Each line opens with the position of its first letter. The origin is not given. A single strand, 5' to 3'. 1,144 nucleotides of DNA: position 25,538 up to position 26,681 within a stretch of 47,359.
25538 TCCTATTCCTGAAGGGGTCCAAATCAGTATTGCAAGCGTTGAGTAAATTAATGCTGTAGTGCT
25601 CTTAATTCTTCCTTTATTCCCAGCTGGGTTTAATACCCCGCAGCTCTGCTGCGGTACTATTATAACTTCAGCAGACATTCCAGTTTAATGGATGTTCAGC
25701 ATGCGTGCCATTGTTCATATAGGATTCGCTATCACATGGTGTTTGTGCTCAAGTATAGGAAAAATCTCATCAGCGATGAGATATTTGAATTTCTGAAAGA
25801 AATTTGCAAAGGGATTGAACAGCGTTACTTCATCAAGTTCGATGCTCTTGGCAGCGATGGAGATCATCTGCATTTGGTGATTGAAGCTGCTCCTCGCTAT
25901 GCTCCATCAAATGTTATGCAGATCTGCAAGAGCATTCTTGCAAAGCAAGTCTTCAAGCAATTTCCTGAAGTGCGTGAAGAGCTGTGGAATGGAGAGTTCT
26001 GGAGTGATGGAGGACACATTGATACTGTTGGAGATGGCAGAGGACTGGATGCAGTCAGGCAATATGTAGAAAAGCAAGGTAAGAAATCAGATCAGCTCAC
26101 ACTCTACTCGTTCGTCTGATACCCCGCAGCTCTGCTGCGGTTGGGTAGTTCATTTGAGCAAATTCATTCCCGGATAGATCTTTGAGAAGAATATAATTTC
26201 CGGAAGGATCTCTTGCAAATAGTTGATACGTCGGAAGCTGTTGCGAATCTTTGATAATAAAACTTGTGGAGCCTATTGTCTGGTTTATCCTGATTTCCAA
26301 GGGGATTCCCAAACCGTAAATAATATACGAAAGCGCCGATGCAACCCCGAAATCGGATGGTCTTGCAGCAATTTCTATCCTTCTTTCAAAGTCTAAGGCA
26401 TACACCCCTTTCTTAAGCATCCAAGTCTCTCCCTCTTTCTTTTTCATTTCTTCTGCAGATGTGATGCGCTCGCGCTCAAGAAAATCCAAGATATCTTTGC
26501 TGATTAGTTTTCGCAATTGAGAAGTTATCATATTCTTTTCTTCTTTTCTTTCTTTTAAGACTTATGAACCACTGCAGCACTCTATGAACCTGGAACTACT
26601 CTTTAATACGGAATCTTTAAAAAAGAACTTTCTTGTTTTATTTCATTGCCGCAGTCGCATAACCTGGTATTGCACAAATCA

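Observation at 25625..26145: IS200/IS605-like element with identical 23-nt hairpin ends; TnpA appears to lack the catalytic Tyr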

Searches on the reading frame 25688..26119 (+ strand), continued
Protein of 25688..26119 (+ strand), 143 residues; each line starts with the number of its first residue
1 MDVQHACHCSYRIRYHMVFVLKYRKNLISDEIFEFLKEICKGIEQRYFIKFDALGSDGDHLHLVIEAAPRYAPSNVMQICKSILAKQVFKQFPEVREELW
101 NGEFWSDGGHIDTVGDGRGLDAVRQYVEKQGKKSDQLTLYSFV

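Call 24: search_solved_structures(query=window:25688-26119:+, max_evalue=1e-10, show_alignments=5)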
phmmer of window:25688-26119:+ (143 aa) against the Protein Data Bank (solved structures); distinct sequences matched with E-value up to 1e-10: 8.
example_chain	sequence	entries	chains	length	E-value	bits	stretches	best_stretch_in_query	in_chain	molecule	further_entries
2ec2_A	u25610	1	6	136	1.2e-19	73.8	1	3-135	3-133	136aa long hypothetical transposase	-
2f4f_A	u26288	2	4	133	2.2e-19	73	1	1-134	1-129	Transposase, putative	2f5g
2xm3_A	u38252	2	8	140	7.8e-17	64.7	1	10-133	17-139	TRANSPOSASE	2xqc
2xma_A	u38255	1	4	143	8.3e-17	64.6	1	10-133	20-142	TRANSPOSASE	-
2xo6_A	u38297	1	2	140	2.6e-16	63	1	10-132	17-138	TRANSPOSASE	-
2fyx_A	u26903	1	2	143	4.4e-16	62.3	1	10-130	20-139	transposase, putative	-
2a6m_A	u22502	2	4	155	7.1e-11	45.4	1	9-132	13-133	ISHp608 transposase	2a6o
2vhg_A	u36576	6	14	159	7.7e-11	45.3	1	9-132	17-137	TRANSPOSASE ORFA | Putative transposase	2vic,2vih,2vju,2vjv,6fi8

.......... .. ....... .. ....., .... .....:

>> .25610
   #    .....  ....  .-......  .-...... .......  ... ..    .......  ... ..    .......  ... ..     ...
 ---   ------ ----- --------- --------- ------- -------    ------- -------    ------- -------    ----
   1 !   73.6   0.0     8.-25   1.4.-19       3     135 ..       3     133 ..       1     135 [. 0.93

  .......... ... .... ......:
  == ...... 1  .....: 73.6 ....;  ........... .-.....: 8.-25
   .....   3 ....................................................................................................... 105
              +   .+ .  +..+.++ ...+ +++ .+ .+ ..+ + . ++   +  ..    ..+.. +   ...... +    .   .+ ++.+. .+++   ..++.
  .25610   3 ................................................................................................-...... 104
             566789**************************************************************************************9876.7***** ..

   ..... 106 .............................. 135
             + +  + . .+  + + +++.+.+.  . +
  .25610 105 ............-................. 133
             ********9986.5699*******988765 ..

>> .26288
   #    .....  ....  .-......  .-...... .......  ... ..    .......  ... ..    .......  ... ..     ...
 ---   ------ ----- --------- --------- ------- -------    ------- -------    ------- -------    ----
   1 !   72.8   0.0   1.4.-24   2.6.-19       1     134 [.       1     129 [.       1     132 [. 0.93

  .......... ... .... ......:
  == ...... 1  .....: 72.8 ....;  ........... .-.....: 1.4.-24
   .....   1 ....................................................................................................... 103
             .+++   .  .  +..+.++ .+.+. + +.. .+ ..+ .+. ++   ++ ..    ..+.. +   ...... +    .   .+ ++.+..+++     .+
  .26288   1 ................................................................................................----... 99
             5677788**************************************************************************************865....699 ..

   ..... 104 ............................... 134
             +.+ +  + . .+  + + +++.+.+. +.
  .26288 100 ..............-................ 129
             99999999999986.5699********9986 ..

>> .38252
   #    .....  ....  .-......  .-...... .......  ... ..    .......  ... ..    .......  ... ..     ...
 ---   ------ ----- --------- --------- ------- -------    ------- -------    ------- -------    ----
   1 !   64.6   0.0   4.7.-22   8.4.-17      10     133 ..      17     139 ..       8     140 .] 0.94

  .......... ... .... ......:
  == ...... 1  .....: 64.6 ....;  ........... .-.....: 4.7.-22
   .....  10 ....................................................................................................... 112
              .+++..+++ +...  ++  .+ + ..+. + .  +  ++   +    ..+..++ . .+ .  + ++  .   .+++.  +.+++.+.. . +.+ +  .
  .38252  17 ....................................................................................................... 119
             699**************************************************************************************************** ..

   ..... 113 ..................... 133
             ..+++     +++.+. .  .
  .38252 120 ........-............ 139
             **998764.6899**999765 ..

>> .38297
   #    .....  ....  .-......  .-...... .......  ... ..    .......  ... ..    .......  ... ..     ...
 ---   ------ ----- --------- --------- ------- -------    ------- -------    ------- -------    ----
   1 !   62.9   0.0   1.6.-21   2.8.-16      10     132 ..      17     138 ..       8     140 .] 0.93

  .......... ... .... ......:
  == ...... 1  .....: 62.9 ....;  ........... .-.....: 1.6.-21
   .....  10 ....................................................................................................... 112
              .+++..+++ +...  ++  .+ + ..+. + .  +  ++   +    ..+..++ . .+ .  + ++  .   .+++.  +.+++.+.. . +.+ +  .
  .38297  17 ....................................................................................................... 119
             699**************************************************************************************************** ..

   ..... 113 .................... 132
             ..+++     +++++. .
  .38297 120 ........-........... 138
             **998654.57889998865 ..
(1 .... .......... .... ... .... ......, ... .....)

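Call 42: predict_structure(alignment_id=A1)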
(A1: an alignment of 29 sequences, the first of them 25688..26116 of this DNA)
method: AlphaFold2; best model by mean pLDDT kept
length: 143 residues; sequences in the alignment: 29
mean_pLDDT: 81.9   pTM: 0.78
mean pLDDT of the five models: 81.9, 81.0, 81.0, 77.9, 72.1
residues with pLDDT >= 90: 41; 70-90: 82; 50-70: 12; < 50: 8
segments of 3 or more residues with pLDDT < 50: 1-8
pLDDT, mean of each block of 10 residues (from residue 1): 42 84 82 95 89 89 84 85 93 89 77 69 82 84 83
secondary structure, 60 per line:
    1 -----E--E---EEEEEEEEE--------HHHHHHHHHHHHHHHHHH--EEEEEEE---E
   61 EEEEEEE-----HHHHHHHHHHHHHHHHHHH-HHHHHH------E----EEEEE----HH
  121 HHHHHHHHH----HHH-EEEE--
elements in order: E13-21 H30-47 E50-56 E60-67 H73-91 H93-98 E110-114 H119-129 E138-141

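Call 47: fold_search(model_id=the predicted structure, library=pdb)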
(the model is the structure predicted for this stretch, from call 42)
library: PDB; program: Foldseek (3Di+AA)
matches with E <= 10: 1303; with E <= 0.001: 30
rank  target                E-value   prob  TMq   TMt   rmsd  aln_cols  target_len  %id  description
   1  2ec2_A                4.7e-11  1.00  0.73  0.79  10.6       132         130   30  Crystal structure of transposase from Sulfolobus tokodaii (released 2007-02-27)
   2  2xma_E                7.4e-11  1.00  0.72  0.73   7.3       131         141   26  DEINOCOCCUS RADIODURANS ISDRA2 TRANSPOSASE RIGHT END DNA COMPLEX (released 2010-10-13)
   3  2xqc_D                9.5e-11  1.00  0.72  0.78   7.9       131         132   26  DEINOCOCCUS RADIODURANS ISDRA2 TRANSPOSASE COMPLEXED WITH LEFT END RECOGNITION AND CLEAVAGE SITE AND ZN (released 2010-10-13)
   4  2xma_B                1.0e-10  1.00  0.69  0.73   7.3       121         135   28  DEINOCOCCUS RADIODURANS ISDRA2 TRANSPOSASE RIGHT END DNA COMPLEX (released 2010-10-13)
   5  2xma_A                1.1e-10  1.00  0.72  0.74   7.2       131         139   26  DEINOCOCCUS RADIODURANS ISDRA2 TRANSPOSASE RIGHT END DNA COMPLEX (released 2010-10-13)
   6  2f4f_A                1.2e-10  1.00  0.70  0.76   9.3       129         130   31  Crystal structure of IS200 transposase (released 2005-12-13)
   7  2xm3_C                1.5e-10  1.00  0.72  0.79   7.6       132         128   24  Deinococcus radiodurans ISDra2 Transposase Left end DNA complex (released 2010-10-13)
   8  2xm3_D                1.9e-10  1.00  0.69  0.76   7.7       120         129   28  Deinococcus radiodurans ISDra2 Transposase Left end DNA complex (released 2010-10-13)
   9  2xm3_B                1.9e-10  1.00  0.72  0.79   7.4       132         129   24  Deinococcus radiodurans ISDra2 Transposase Left end DNA complex (released 2010-10-13)
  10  2xo6_D                2.1e-10  1.00  0.72  0.80   7.2       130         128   25  DEINOCOCCUS RADIODURANS ISDRA2 TRANSPOSASE Y132F MUTANT COMPLEXED WITH LEFT END RECOGNITION AND CLEAVAGE SITE (released 2010-10-13)
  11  2ec2_B                4.2e-10  1.00  0.73  0.79  11.2       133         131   30  Crystal structure of transposase from Sulfolobus tokodaii (released 2007-02-27)
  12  2xo6_A                4.2e-10  1.00  0.72  0.76   7.3       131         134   25  DEINOCOCCUS RADIODURANS ISDRA2 TRANSPOSASE Y132F MUTANT COMPLEXED WITH LEFT END RECOGNITION AND CLEAVAGE SITE (released 2010-10-13)
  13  2ec2_F                5.0e-10  1.00  0.73  0.81   9.1       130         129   30  Crystal structure of transposase from Sulfolobus tokodaii (released 2007-02-27)
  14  2ec2_D                7.9e-10  1.00  0.72  0.80   9.2       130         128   30  Crystal structure of transposase from Sulfolobus tokodaii (released 2007-02-27)
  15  2a6m_A                7.9e-10  1.00  0.66  0.72  10.8       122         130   25  Crystal Structure of the ISHp608 Transposase (released 2005-10-25)
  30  4er8_A                8.1e-04  1.00  0.53  0.47   4.0       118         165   10  Structure of the REP associates tyrosine transposase bound to a REP hairpin (released 2012-08-15)
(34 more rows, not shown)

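Call 48: search_protein_representatives(protein=window:25688-26116:+)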
Query: 143 residues. Proteins with E-value up to 0.001 (for the whole library): 3806; up to 1e-10: 666; up to 1e-30: 10. The best 150 are listed.
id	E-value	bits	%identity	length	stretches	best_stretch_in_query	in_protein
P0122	7.0e-48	178.4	54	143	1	1-142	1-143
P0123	1.6e-36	141.6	46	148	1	4-142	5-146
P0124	2.0e-36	141.2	68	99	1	1-90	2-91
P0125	7.7e-35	136.1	71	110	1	17-101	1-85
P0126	1.1e-33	132.4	49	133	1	17-137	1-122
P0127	2.3e-32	128.1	49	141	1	11-135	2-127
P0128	4.4e-32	127.2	45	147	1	6-140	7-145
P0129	2.2e-31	124.9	51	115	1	1-112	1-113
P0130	8.9e-31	123.0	41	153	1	2-139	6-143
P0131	1.0e-30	122.8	42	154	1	7-134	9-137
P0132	2.2e-30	121.7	40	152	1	5-137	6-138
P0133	5.5e-30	120.4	42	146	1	2-138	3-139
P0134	3.4e-29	117.8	36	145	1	2-138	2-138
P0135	3.0e-27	111.5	40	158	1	5-140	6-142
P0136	3.5e-27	111.3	37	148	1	1-135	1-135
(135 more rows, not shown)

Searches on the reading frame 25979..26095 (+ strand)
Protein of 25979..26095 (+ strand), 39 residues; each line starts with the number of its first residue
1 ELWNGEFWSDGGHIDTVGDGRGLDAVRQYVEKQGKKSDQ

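Call 56: search_solved_structures(query=window:25979-26095:+, max_evalue=10, show_alignments=5)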
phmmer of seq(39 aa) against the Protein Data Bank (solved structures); distinct sequences matched with E-value up to 10: 5.
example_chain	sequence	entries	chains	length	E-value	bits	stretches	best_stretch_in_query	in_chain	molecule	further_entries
3ti9_A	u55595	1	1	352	0.37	14.4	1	2-22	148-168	Serine protease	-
3ti7_A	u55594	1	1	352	0.37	14.4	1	2-22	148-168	Basic extracellular subtilisin-like protease BprV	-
8eky_M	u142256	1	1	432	0.6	13.8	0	8-37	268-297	Thioredoxin domain-containing protein 5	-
2a6m_A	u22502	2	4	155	1.4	12.7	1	7-34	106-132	ISHp608 transposase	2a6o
2vhg_A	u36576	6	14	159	1.5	12.6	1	7-34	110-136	TRANSPOSASE ORFA | Putative transposase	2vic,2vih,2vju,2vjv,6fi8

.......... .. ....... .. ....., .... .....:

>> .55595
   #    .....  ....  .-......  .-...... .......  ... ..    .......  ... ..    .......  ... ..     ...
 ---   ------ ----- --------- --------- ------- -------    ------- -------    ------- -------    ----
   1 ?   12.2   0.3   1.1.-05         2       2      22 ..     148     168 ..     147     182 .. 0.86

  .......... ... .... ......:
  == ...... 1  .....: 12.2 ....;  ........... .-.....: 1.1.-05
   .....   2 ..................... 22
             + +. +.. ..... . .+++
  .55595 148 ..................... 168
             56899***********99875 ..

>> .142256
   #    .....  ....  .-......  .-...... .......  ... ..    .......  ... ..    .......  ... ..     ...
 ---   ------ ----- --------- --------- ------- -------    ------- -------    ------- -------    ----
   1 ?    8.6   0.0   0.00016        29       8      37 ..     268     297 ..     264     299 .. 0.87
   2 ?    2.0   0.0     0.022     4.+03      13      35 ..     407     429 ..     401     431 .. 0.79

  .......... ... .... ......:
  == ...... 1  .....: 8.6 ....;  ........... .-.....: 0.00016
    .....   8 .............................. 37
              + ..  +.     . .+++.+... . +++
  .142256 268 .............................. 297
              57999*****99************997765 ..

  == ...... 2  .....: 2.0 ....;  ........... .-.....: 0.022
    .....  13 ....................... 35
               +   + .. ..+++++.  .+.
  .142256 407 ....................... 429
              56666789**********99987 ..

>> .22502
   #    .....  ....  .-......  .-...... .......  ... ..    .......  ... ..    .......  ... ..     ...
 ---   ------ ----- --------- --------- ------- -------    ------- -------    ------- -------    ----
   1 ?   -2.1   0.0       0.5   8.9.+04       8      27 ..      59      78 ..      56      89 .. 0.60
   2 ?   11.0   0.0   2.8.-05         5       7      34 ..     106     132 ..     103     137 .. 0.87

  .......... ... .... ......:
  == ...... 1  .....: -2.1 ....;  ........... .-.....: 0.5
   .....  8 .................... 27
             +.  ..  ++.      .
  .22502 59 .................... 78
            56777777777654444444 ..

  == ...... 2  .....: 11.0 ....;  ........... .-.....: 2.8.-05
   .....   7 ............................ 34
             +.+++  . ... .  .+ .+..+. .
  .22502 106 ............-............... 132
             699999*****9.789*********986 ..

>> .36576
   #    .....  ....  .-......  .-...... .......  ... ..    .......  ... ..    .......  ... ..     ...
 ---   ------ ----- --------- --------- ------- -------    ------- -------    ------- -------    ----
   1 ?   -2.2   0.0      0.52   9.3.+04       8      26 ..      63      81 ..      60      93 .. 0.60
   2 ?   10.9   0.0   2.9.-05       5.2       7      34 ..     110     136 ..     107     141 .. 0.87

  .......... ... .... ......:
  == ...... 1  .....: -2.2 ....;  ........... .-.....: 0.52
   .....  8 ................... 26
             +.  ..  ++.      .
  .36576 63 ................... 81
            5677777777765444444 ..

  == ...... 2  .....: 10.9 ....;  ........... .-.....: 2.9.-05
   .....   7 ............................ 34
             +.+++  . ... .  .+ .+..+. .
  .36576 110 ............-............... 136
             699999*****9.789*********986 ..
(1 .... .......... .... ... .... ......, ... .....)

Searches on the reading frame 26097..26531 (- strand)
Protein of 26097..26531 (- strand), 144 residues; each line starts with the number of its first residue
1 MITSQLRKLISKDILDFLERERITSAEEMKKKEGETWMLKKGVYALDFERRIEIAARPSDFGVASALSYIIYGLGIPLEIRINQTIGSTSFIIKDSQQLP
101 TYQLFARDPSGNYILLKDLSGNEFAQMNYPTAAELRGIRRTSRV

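Call 4: search_protein_families(library=pfam, proteins=[window:26097-26531:-], max_evalue=0.1)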
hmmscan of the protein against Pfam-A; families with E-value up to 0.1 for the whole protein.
window:26097-26531:- (144 aa): 1 family
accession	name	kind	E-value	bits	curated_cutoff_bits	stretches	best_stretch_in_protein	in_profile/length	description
PF23508.1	MBB1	-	0.0028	18.3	27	1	90-143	54-106/108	MBB1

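Call 5: search_protein_families(library=ncbifam, proteins=[window:26097-26531:-], max_evalue=0.1)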
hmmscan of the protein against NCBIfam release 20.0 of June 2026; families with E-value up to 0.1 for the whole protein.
window:26097-26531:- (144 aa): 1 family
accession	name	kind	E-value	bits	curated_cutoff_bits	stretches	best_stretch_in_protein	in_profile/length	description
NF002598.0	PRK02253.1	equivalog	0.07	12.6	130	0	15-56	51-90/167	deoxyuridine 5'-triphosphate nucleotidohydrolase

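Call 23: find_homologous_proteins(query=window:26097-26531:-, max_evalue=0.001)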
Query window:26097-26531:- (144 aa): 1 proteins with E <= 0.001 among 37 candidates.
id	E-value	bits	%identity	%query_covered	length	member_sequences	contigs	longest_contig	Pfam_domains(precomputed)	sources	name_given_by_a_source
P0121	1.7e-86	304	100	100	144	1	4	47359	-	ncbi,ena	ncbi:MAG: hypothetical protein AABX86_00880 [Nanoarchaeota archaeon]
